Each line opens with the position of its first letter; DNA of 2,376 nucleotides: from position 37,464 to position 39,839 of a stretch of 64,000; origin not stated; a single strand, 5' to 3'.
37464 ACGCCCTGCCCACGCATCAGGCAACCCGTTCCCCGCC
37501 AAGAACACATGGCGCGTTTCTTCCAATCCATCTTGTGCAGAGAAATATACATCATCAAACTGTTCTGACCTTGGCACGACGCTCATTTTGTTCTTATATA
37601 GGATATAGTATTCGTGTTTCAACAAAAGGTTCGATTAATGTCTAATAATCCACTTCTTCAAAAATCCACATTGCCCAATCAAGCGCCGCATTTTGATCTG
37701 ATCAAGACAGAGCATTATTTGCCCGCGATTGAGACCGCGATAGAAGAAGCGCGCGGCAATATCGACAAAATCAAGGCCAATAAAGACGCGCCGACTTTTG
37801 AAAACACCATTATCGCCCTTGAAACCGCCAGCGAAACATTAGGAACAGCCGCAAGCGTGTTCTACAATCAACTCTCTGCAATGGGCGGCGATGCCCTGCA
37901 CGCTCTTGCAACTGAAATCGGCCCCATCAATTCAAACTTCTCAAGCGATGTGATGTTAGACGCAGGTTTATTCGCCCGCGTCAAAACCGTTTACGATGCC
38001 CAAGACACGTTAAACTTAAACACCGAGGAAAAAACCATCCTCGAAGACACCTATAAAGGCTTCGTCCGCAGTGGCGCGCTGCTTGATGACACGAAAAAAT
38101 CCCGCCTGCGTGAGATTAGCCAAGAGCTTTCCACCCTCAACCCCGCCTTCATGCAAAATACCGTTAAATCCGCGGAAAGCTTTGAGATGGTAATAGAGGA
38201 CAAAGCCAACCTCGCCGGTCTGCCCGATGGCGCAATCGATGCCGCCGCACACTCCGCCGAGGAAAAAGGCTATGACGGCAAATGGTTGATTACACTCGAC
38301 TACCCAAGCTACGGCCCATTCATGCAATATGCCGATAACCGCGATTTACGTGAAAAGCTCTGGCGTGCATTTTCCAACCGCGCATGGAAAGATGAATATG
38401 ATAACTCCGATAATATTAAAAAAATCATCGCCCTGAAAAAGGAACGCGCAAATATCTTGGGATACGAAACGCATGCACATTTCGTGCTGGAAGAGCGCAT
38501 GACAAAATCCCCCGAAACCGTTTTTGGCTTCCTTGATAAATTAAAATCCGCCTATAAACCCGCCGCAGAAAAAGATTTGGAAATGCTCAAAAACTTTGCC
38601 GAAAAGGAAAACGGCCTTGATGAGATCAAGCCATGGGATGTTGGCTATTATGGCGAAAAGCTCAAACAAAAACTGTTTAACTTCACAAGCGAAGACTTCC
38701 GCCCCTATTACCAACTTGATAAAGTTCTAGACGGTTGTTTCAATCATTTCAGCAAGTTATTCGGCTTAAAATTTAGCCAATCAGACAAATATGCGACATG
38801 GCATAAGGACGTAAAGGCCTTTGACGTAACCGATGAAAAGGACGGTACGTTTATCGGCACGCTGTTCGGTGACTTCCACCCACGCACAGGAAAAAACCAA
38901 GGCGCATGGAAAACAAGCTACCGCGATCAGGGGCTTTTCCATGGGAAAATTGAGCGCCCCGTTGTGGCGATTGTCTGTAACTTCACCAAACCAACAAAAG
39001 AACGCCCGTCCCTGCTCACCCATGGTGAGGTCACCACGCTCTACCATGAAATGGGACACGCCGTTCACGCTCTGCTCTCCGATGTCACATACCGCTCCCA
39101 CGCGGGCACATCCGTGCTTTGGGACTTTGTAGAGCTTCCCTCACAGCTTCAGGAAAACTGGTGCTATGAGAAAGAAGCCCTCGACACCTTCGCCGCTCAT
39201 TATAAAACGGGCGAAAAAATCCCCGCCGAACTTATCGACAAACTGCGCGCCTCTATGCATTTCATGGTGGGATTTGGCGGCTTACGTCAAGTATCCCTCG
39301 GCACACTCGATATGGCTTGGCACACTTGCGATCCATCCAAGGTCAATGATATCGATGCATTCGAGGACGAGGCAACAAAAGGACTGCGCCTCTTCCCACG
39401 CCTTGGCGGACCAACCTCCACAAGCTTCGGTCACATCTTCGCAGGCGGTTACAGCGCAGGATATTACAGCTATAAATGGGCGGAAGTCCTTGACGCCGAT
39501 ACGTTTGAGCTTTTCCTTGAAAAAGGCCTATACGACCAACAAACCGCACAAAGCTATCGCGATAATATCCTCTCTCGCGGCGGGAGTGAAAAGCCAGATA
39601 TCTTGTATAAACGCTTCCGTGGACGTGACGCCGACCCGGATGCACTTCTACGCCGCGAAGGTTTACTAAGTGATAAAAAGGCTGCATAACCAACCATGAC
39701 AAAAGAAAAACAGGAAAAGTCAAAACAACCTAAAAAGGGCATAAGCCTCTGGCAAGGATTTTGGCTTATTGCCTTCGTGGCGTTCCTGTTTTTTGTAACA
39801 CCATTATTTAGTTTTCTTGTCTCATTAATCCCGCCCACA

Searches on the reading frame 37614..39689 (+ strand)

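Call 35: search_protein_families(library=pfam, proteins=[window:37614-39689:+])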
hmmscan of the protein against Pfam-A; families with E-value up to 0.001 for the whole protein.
window:37614-39689:+ (691 aa): 1 family
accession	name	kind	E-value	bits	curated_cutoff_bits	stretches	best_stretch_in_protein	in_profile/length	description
PF01432.26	Peptidase_M3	-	9.9e-136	454.1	27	1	236-681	1-454/457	Peptidase family M3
